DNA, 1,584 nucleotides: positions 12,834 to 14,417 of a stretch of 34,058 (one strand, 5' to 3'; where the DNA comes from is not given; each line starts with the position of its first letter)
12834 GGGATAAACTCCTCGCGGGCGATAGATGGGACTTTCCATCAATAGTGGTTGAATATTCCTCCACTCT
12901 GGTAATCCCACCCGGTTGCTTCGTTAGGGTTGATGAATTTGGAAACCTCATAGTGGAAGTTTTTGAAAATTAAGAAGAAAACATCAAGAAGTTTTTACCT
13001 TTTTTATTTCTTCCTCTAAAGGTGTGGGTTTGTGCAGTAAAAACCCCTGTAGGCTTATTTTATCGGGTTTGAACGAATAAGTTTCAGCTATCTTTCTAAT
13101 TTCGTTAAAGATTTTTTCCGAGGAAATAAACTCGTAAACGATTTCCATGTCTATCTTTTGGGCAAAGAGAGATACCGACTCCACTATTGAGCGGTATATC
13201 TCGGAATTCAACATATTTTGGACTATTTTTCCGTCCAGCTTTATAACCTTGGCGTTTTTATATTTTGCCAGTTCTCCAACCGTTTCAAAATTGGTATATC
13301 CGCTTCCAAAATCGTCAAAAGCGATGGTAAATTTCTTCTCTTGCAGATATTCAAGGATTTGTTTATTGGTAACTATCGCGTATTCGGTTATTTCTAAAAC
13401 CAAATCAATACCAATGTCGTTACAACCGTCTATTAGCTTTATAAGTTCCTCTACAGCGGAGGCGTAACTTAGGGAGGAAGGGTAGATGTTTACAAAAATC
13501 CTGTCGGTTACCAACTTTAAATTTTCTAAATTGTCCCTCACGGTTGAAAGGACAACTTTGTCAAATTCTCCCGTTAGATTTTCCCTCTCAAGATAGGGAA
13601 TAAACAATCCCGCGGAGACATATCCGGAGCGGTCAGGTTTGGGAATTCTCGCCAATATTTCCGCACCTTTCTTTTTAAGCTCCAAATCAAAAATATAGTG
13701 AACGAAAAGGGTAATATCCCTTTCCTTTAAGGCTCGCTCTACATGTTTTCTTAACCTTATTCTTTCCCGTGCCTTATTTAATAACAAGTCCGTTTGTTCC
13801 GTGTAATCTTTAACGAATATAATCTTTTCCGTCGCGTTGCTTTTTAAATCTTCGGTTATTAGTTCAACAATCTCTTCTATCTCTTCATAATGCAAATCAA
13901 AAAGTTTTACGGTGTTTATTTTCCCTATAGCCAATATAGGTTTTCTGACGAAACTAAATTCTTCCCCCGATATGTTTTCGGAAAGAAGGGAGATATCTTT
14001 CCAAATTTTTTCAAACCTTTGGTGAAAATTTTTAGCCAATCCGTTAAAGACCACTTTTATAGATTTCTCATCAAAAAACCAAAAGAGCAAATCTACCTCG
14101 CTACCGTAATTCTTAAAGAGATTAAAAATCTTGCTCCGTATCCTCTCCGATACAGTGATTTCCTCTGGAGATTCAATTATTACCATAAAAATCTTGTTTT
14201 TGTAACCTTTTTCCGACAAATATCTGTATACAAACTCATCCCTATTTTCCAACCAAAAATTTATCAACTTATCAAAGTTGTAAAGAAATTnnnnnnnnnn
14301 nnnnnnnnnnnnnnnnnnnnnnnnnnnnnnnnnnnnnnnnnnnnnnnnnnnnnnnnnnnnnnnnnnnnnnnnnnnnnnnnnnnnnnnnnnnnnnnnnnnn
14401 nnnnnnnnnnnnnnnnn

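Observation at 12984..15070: Two-gene module: truncated-globin-like plus CZB sensor protein, followed by a degenerate-GGDEF/EAL phosphodiesterase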

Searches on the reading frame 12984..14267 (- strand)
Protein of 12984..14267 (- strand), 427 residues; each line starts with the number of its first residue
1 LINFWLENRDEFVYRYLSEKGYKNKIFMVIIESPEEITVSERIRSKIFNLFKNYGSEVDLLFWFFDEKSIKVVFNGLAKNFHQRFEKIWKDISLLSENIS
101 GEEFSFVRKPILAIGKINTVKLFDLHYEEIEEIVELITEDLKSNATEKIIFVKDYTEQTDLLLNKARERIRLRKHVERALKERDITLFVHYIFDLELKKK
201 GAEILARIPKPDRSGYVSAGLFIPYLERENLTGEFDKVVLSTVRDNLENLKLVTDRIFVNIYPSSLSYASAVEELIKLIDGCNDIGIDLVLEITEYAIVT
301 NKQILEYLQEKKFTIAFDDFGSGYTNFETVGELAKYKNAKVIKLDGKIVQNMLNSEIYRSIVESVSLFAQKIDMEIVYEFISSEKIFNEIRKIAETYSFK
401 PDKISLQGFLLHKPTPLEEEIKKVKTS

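Call 3: search_protein_families(library=pfam, proteins=[window:12984-14267:-], max_evalue=10)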
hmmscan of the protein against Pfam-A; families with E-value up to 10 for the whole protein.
window:12984-14267:- (427 aa): 5 families
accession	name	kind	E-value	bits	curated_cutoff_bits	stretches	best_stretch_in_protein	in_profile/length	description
PF00563.25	EAL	-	3.2e-29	102.4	31.3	1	176-392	4-222/236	EAL domain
PF23864.1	DUF7222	-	0.017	15.8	27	1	118-170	39-79/108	Domain of unknown function (DUF7222)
PF24083.1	Phage_ssDNA_bind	-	0.054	13.3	27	1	267-330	99-162/193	Putative phage ssDNA-binding domain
PF08513.17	LisH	-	0.11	12.9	21.6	1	12-23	6-17/27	LisH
PF11198.13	DUF2857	-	0.23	11.6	36.8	1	113-195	13-97/174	Protein of unknown function (DUF2857)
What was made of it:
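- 12987..13712 (-): EAL phosphodiesterase domain (fusion residues 437-678) with a complete catalytic set. Pfam EAL 102 bits, E 3e-29 (call 3).
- On EAL c-di-GMP phosphodiesterase (Pfam PF00563): 102.4 bits against a cut-off of 31.3 (call 3).
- Checked: EAL scores Pfam E 3e-29 (call 3).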

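Call 4: search_protein_families(library=ncbifam, proteins=[window:12984-14267:-], max_evalue=10)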
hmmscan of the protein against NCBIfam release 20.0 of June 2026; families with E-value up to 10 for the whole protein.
window:12984-14267:- (427 aa): 15 families
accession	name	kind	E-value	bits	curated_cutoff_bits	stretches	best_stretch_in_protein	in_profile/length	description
NF045673.1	c-di-GMPRcptLapD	equivalog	6.7e-20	70.9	1020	1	163-393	404-631/647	cyclic di-GMP receptor LapD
NF052458.1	PhdiestGepA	equivalog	1.2e-18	66.8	1200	1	145-419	568-836/840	phosphodiesterase GepA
NF045675.1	PhdiestaseDibA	equivalog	2.2e-18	66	980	1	155-385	361-594/623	phosphodiesterase DibA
NF007298.0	PRK09776.1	equivalog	7.5e-16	57.2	1135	1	163-394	852-1084/1111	diguanylate cyclase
NF007839.0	PRK10551.1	equivalog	4.3e-15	55.3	461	1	170-422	262-508/518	cyclic di-GMP phosphodiesterase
NF007474.0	PRK10060.1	equivalog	6.2e-15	54.4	782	1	168-416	405-646/663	cyclic di-GMP phosphodiesterase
NF008807.1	PRK11829.1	equivalog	1.9e-14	52.7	733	1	162-382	406-628/670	biofilm formation regulator HmsP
NF053781.1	cdiGMPphdstlr2612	equivalog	2e-13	49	1600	1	164-419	1008-1260/1268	Tlr1612 family c-di-GMP phosphodiesterase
NF008467.0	PRK11359.1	equivalog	1.8e-10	39.5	857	1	164-417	537-785/800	oxygen-sensing cyclic-di-GMP phosphodiesterase DosP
NF052265.1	EAL_dom_RimA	equivalog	2.4e-07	30.2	430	1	302-385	129-212/248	S6 modification regulatory phosphodiesterase RimA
NF052596.1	RR_EAL_PvrR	equivalog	9.9e-07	27.7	580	1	133-396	104-369/398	response regulator cyclic di-GMP phosphodiesterase PvrR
NF008281.1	PRK11059.1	equivalog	7.7e-06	24.5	663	1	164-303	389-526/633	RNase E specificity factor CsrD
NF008617.0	PRK11596.1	equivalog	0.00014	21.2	190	1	259-419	104-247/255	cyclic-guanylate-specific phosphodiesterase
NF033564.0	transpos_ISAs1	equivalog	0.0083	15.3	70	1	330-394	66-128/314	ISAs1 family transposase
TIGR02364.1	dha_pts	equivalog_domain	0.061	13.6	98.25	1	301-357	49-106/125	dihydroxyacetone kinase phosphoryl donor subunit DhaM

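Call 9: find_homologous_proteins(query=window:12984-14267:-, max_evalue=0.001)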
Query window:12984-14267:- (427 aa): 190 proteins with E <= 0.001 among 8000 candidates; the best 120 are listed.
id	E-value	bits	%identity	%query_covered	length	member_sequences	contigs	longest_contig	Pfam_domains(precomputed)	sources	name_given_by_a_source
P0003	3.2e-251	851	100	94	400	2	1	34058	PF00563.26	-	-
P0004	3.9e-136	472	88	60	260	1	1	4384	PF00563.26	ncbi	-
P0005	1.7e-89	319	42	99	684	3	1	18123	PF00563.26,PF11563.15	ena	-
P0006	1.4e-79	286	39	98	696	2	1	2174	PF00563.26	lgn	-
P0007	1.4e-62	230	35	96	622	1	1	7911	PF00563.26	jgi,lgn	-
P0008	1.7e-51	194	39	72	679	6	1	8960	PF00563.26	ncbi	-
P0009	3.1e-47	180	32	97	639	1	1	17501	PF00563.26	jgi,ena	-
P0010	5.0e-12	64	27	59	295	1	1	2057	PF00563.26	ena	-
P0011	2.0e-11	62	30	57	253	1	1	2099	PF00563.26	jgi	jgi:EAL domain-containing protein (putative c-di-GMP-specific phosphodiesterase class I)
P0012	5.1e-10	57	26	70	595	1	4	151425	PF09719.16,PF00563.26,PF00990.27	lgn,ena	-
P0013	3.8e-9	54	29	58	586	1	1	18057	PF09719.16,PF00563.26,PF00990.27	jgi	jgi:C_GCAxxG_C_C family probable redox protein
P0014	1.6e-8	52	30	51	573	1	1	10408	PF00563.26,PF00990.27,PF00072.31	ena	-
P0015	2.3e-8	52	28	56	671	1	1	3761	PF02378.24,PF00563.26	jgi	-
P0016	2.8e-8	51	25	53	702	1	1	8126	PF13185.13,PF01590.33,PF13492.13,PF00563.26,PF00990.27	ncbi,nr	ncbi:MAG TPA: EAL domain-containing protein, partial [Thermoanaerobaculia bacterium]|nr:EAL domain-c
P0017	3.6e-8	51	27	61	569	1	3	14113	PF00563.26,PF00990.27,PF00072.31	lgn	-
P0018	3.7e-8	51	27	61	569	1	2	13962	PF00563.26,PF00990.27,PF00072.31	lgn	-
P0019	3.9e-8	51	26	58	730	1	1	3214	PF13185.13,PF01590.33,PF13492.13,PF00563.26,PF00990.27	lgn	-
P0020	5.1e-8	51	27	58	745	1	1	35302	PF02743.25,PF00563.26,PF00990.27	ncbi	ncbi:MAG: bifunctional diguanylate cyclase/phosphodiesterase [Lachnospiraceae bacterium]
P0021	7.1e-8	50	26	61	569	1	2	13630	PF00563.26,PF00990.27,PF00072.31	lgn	-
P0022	9.3e-8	50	26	61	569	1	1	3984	PF00563.26,PF00990.27,PF00072.31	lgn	-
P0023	9.4e-8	50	26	61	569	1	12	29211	PF00563.26,PF00990.27,PF00072.31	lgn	-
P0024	1.1e-7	49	27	61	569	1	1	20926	PF00563.26,PF00990.27,PF00072.31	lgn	-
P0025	1.1e-7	49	25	58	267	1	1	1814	PF00563.26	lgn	-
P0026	1.3e-7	49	23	62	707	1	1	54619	PF17201.11,PF08269.18,PF00563.26,PF00990.27,PF17200.11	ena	-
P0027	1.5e-7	49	26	61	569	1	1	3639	PF00563.26,PF00990.27,PF00072.31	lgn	-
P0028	1.6e-7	49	29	52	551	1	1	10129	PF08447.19,PF00563.26,PF00990.27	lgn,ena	-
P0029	1.7e-7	49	26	61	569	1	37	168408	PF00563.26,PF00990.27,PF00072.31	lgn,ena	-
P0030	1.7e-7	49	26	61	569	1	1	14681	PF00563.26,PF00990.27,PF00072.31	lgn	-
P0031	1.7e-7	49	29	52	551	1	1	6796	PF08447.19,PF00563.26,PF00990.27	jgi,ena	-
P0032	1.8e-7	49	29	52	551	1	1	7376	PF08447.19,PF00563.26,PF00990.27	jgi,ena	jgi:diguanylate cyclase (GGDEF)-like protein/PAS domain S-box-containing protein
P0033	2.0e-7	49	29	52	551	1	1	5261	PF08447.19,PF00563.26,PF00989.32,PF00990.27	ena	-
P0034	2.3e-7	48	29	52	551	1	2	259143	PF08447.19,PF00563.26,PF00990.27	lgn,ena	-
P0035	2.4e-7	48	29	52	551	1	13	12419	PF08447.19,PF00563.26,PF00990.27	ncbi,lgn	-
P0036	2.4e-7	48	29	52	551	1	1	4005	PF08447.19,PF00563.26,PF00989.32,PF00990.27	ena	-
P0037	2.7e-7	48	25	60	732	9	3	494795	PF13185.13,PF01590.33,PF13492.13,PF00563.26,PF00990.27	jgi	jgi:diguanylate cyclase (GGDEF)-like protein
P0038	2.9e-7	48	29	52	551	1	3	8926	PF08447.19,PF00563.26,PF00989.32,PF00990.27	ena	-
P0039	3.1e-7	48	29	52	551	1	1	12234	PF08447.19,PF00563.26,PF00989.32,PF00990.27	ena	-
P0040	3.1e-7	48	29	52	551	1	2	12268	PF08447.19,PF00563.26,PF00990.27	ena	-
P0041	3.1e-7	48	29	52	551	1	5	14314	PF08447.19,PF00563.26,PF00989.32,PF00990.27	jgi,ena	jgi:diguanylate cyclase (GGDEF)-like protein/PAS domain S-box-containing protein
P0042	3.9e-7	48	29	52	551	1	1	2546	PF08447.19,PF00563.26,PF00990.27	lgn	-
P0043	3.9e-7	48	29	52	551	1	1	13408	PF08447.19,PF00563.26,PF00989.32,PF00990.27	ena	-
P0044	4.1e-7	48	29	52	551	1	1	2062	PF08447.19,PF00563.26,PF00990.27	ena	-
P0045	4.2e-7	48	29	52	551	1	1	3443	PF08447.19,PF00563.26,PF00989.32,PF00990.27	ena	-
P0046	4.2e-7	48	31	38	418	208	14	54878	PF00563.26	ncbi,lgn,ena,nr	ncbi:MAG: EAL domain-containing protein [Erysipelotrichaceae bacterium]|nr:EAL domain-containing pro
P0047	4.2e-7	48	29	52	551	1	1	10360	PF08447.19,PF00563.26,PF00990.27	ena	-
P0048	4.2e-7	48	29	52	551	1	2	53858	PF08447.19,PF00563.26,PF00990.27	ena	-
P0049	4.3e-7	48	29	52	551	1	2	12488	PF08447.19,PF00563.26,PF00989.32,PF00990.27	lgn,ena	-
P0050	4.3e-7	47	29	52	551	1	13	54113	PF08447.19,PF00563.26,PF00989.32,PF00990.27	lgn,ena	-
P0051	4.4e-7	47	29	52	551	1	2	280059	PF08447.19,PF00563.26,PF00989.32,PF00990.27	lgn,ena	-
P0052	4.4e-7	47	25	60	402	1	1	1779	PF00563.26,PF00027.36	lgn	-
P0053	4.5e-7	47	29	52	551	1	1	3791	PF08447.19,PF00563.26,PF00990.27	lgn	-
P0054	4.5e-7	47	29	52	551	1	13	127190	PF08447.19,PF00563.26,PF00990.27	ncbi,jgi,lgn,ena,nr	ncbi:MAG: EAL domain-containing protein [Fibrobacter sp.]|nr:EAL domain-containing protein [Fibrobac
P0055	4.5e-7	47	29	52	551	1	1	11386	PF08447.19,PF00563.26,PF00990.27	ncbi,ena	-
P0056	4.6e-7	47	24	80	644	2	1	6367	PF00563.26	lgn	-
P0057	4.9e-7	47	27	51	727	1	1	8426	PF13426.14,PF13185.13,PF01590.33,PF08448.17,PF00563.26,PF00989.32,PF00990.27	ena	-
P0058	5.0e-7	47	29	52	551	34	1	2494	PF08447.19,PF00563.26,PF00989.32,PF00990.27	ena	-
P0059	5.1e-7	47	26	58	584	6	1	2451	PF00563.26,PF00990.27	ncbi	-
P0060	5.2e-7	47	29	52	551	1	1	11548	PF08447.19,PF00563.26,PF00990.27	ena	-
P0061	5.3e-7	47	29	52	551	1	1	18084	PF08447.19,PF00563.26,PF00990.27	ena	-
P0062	5.3e-7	47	29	52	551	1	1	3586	PF08447.19,PF00563.26,PF00990.27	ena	-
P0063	5.3e-7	47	29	52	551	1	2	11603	PF08447.19,PF00563.26,PF00990.27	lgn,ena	-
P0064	5.3e-7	47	29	52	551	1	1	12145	PF08447.19,PF00563.26,PF00990.27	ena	-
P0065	5.4e-7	47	29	52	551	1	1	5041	PF08447.19,PF00563.26,PF00990.27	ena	-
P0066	5.4e-7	47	29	52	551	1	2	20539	PF08447.19,PF00563.26,PF00990.27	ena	-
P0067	5.5e-7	47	29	52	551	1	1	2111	PF08447.19,PF00563.26,PF00990.27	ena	-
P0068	5.5e-7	47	29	52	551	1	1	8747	PF08447.19,PF00563.26,PF00990.27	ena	-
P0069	5.7e-7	47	29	52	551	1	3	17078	PF08447.19,PF00563.26,PF00990.27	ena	-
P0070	5.7e-7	47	29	52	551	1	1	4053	PF08447.19,PF00563.26,PF00990.27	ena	-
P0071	5.9e-7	47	29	52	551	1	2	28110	PF08447.19,PF00563.26,PF00989.32,PF00990.27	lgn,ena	-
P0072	6.1e-7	47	29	52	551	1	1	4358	PF08447.19,PF00563.26,PF00989.32,PF00990.27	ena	-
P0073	6.8e-7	47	29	52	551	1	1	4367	PF08447.19,PF00563.26,PF00990.27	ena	-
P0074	7.3e-7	47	29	52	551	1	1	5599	PF08447.19,PF00563.26,PF00989.32,PF00990.27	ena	-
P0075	7.3e-7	47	29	52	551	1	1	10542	PF08447.19,PF00563.26,PF00990.27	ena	-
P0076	7.5e-7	47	29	52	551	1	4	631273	PF08447.19,PF00563.26,PF00989.32,PF00990.27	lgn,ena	-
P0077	7.9e-7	47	26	58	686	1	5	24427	PF08447.19,PF13426.14,PF08448.17,PF00563.26,PF00989.32,PF00990.27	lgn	-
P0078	7.9e-7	47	29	52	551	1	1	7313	PF08447.19,PF00563.26,PF00990.27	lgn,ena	-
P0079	7.9e-7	47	29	52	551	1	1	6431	PF08447.19,PF00563.26,PF00989.32,PF00990.27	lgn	-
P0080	8.0e-7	47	24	58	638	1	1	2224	PF00563.26,PF00990.27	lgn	-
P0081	8.1e-7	47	29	52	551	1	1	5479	PF08447.19,PF00563.26,PF00989.32,PF00990.27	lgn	-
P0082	8.2e-7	47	29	52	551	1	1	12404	PF08447.19,PF00563.26,PF00990.27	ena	-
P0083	9.3e-7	46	29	52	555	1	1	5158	PF08447.19,PF00563.26,PF00990.27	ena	-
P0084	1.0e-6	46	27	60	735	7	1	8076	PF17159.11,PF00563.26,PF00990.27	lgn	-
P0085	1.2e-6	46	28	59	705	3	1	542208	PF08447.19,PF13426.14,PF12860.14,PF08448.17,PF00563.26,PF00989.32,PF00990.27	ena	-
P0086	1.3e-6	46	27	56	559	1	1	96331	PF00563.26,PF00990.27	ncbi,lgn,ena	-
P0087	1.5e-6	46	30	38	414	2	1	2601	PF00563.26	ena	-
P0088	1.5e-6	46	29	52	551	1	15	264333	PF08447.19,PF00563.26,PF00990.27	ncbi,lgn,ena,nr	ncbi:MAG: EAL domain-containing protein [Fibrobacter sp.]|nr:EAL domain-containing protein [Fibrobac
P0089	1.7e-6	45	25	61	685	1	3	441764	PF13426.14,PF08448.17,PF00563.26,PF00989.32,PF00990.27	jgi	jgi:diguanylate cyclase (GGDEF)-like protein/PAS domain S-box-containing protein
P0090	1.9e-6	45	26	70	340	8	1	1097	PF00563.26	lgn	-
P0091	2.2e-6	45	27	58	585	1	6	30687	PF09719.16,PF00563.26,PF00990.27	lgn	-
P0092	2.7e-6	45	26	62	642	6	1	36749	PF00563.26,PF00990.27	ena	-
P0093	2.9e-6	45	29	52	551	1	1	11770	PF08447.19,PF00563.26,PF00990.27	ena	-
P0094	2.9e-6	45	29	58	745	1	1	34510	PF13426.14,PF13188.14,PF01590.33,PF08448.17,PF00563.26,PF00989.32,PF00990.27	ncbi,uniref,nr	ncbi:EAL domain-containing protein [Aureimonas sp. ME7]|uniref:putative bifunctional diguanylate cyc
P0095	3.2e-6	45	26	66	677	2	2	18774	PF17201.11,PF08269.18,PF00563.26,PF00990.27,PF17200.11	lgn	-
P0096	3.9e-6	44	28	59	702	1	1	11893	PF08447.19,PF13426.14,PF12860.14,PF08448.17,PF00563.26,PF00989.32,PF00990.27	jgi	jgi:diguanylate cyclase (GGDEF)-like protein/PAS domain S-box-containing protein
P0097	4.4e-6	44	27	58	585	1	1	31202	PF09719.16,PF00563.26,PF00990.27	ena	-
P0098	6.1e-6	44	27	58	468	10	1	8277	PF00563.26,PF00990.27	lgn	-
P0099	7.5e-6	43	27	58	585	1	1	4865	PF09719.16,PF00563.26,PF00990.27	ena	-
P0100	7.6e-6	43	27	58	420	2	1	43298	PF00563.26,PF00990.27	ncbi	-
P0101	8.7e-6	43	26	51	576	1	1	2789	PF08447.19,PF13426.14,PF08448.17,PF00563.26,PF00989.32,PF00990.27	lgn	-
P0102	8.9e-6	43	30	51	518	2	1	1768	PF00563.26,PF00990.27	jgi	jgi:diguanylate cyclase (GGDEF)-like protein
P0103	1.0e-5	43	28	64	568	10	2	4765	PF00563.26,PF00990.27,PF00072.31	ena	-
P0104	1.0e-5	43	29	47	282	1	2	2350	PF00563.26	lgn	-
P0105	1.1e-5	43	28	58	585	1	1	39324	PF09719.16,PF00563.26,PF00990.27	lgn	-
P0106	1.1e-5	43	28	58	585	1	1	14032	PF09719.16,PF00563.26,PF00990.27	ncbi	-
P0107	1.1e-5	43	25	66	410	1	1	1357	PF00563.26,PF00990.27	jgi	jgi:diguanylate cyclase (GGDEF)-like protein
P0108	1.1e-5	43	26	60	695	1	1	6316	PF08447.19,PF13426.14,PF08448.17,PF00563.26,PF00989.32,PF00990.27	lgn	-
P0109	1.1e-5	43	28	52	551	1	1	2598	PF08447.19,PF00563.26,PF00989.32,PF00990.27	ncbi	-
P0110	1.1e-5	43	27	58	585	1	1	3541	PF09719.16,PF00563.26,PF00990.27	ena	-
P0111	1.4e-5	43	27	58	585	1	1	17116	PF09719.16,PF00563.26,PF00990.27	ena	-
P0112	1.4e-5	43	27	58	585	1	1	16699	PF09719.16,PF00563.26,PF00990.27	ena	-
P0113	1.4e-5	43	27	58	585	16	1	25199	PF09719.16,PF00563.26,PF00990.27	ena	-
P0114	1.4e-5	42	27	58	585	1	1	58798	PF09719.16,PF00563.26,PF00990.27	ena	-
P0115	1.4e-5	42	27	58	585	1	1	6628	PF09719.16,PF00563.26,PF00990.27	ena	-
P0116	1.4e-5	42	27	58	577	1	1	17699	PF09719.16,PF00563.26,PF00990.27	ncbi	-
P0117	1.5e-5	42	26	61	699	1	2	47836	PF03707.22,PF00563.26,PF00990.27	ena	-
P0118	1.6e-5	42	27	58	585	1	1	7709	PF09719.16,PF00563.26,PF00990.27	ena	-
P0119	1.6e-5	42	27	58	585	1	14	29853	PF09719.16,PF00563.26,PF00990.27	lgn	-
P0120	1.6e-5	42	27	58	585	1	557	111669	PF09719.16,PF00563.26,PF00990.27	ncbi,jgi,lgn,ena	jgi:C_GCAxxG_C_C family probable redox protein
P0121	1.6e-5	42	27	58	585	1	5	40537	PF09719.16,PF00563.26,PF00990.27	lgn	-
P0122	1.6e-5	42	27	58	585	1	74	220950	PF09719.16,PF00563.26,PF00990.27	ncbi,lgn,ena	-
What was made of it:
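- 12984..14267 (-): ORF B, 427 aa from TTG: the C-terminal half of the interrupted gene (degenerate GGDEF plus EAL). Relatives covering 96-99% of B are 622-696 aa fused proteins (call 9).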

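Call 46: find_encoding_contigs(protein=P0005, flank=8000, max_places=2)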
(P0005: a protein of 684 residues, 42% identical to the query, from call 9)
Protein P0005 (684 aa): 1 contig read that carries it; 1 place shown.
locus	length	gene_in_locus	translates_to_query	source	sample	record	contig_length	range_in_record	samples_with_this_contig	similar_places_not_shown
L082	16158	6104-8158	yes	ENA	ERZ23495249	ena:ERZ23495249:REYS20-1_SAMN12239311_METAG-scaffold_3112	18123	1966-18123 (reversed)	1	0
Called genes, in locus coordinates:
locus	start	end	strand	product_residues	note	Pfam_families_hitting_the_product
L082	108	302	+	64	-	-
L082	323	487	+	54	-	-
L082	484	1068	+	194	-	PF03744:BioW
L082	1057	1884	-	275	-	PF08501:Shikimate_dh_N, PF02826:2-Hacid_dh_C (weak), PF01488:Shikimate_DH, PF18317:SDH_C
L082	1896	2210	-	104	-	PF04930:FUN14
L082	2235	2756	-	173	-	-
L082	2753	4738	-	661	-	PF06480:FtsH_ext, PF13191:AAA_16 (faint), PF00004:AAA, PF17862:AAA_lid_3, PF01434:Peptidase_M41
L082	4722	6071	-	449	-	PF01171:ATP_bind_3, PF11734:TilS_C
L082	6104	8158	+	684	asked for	PF11563:Protoglobin (faint), PF00563:EAL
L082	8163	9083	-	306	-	PF23023:Anti-Pycsar_Apyc1, PF00753:Lactamase_B, PF13691:Lactamase_B_4, PF12706:Lactamase_B_2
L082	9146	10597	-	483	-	PF18483:Lectin_L-type_dom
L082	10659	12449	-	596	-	PF11992:TgpA_N, PF01841:Transglut_core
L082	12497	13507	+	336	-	PF12849:PBP_like_2, PF01547:SBP_bac_1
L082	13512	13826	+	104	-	-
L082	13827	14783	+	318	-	PF00528:BPD_transp_1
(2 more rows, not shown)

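Call 58: find_encoding_contigs(protein=P0008, flank=5000, max_places=2)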
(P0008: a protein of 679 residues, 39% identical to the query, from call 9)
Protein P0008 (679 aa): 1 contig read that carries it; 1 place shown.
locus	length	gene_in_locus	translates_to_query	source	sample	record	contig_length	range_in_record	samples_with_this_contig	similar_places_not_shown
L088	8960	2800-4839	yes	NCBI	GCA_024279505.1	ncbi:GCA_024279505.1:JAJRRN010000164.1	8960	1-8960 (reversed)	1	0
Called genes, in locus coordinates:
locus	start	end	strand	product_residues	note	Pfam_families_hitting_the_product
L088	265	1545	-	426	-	PF02403:Seryl_tRNA_N, PF00587:tRNA-synt_2b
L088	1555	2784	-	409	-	PF05958:tRNA_U5-meth_tr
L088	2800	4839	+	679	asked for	PF00563:EAL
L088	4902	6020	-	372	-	PF00579:tRNA-synt_1b, PF01479:S4 (weak)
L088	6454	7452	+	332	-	PF00586:AIRS, PF02769:AIRS_C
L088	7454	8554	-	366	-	PF03060:NMO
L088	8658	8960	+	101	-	?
